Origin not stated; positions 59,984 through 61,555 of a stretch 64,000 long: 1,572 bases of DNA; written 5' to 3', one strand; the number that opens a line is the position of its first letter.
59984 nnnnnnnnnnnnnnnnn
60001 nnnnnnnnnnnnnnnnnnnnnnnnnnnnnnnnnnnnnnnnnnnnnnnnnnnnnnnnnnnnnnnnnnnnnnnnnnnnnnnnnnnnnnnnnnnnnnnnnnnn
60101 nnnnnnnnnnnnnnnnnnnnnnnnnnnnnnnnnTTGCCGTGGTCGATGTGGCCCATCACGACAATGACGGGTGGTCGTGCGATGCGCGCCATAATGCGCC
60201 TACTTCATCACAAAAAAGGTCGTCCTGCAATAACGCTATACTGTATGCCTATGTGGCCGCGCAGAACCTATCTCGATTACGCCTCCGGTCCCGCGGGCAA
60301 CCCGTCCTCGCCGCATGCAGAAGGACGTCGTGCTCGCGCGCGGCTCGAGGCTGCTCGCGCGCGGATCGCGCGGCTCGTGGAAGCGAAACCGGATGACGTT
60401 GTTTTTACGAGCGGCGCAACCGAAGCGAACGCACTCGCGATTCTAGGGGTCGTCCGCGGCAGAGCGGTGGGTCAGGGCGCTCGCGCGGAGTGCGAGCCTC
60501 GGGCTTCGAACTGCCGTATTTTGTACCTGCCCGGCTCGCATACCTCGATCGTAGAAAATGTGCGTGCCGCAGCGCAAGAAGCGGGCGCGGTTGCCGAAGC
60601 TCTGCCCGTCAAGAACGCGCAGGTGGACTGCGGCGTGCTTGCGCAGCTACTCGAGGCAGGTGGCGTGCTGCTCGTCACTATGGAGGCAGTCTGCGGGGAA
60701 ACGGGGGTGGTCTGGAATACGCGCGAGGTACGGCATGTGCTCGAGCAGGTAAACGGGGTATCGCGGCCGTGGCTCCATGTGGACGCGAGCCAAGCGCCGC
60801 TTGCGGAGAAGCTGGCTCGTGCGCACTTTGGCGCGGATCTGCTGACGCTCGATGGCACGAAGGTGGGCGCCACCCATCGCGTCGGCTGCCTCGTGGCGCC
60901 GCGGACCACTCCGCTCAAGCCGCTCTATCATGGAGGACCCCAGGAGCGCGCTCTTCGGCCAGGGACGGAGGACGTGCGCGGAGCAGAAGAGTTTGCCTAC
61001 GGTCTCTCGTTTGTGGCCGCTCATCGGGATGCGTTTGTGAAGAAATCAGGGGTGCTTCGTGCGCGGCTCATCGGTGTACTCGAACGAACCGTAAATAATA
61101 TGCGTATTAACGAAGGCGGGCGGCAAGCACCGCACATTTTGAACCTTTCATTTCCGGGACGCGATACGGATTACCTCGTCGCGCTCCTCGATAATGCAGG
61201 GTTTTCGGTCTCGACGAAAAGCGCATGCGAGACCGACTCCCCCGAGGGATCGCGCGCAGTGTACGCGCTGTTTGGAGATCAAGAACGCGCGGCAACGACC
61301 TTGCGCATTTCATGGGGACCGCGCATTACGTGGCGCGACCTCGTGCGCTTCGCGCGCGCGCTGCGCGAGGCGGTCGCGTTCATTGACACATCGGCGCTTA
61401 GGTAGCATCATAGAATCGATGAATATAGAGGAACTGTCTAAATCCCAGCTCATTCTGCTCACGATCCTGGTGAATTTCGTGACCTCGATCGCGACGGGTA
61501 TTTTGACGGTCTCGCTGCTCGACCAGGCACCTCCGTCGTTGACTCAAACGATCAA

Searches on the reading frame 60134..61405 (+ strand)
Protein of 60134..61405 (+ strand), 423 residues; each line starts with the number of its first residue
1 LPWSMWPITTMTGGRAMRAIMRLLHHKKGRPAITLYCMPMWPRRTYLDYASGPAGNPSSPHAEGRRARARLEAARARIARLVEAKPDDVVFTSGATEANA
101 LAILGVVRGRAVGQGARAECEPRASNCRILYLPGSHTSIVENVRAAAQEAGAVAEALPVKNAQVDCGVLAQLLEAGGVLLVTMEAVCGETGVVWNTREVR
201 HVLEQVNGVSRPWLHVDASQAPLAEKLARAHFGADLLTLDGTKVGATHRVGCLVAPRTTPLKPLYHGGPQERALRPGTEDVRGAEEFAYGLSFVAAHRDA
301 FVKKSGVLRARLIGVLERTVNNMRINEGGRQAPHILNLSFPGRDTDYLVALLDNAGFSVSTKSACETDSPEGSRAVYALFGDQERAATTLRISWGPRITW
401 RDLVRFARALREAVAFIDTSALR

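Call 8: search_protein_families(library=pfam, proteins=[window:60134-61405:+], max_evalue=0.001)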
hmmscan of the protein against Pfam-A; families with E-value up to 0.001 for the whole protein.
window:60134-61405:+ (423 aa): 1 family
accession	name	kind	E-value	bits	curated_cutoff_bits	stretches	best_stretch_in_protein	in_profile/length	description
PF00266.25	Aminotran_5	-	1.2e-21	77.5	21.5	1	48-399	21-364/371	Aminotransferase class-V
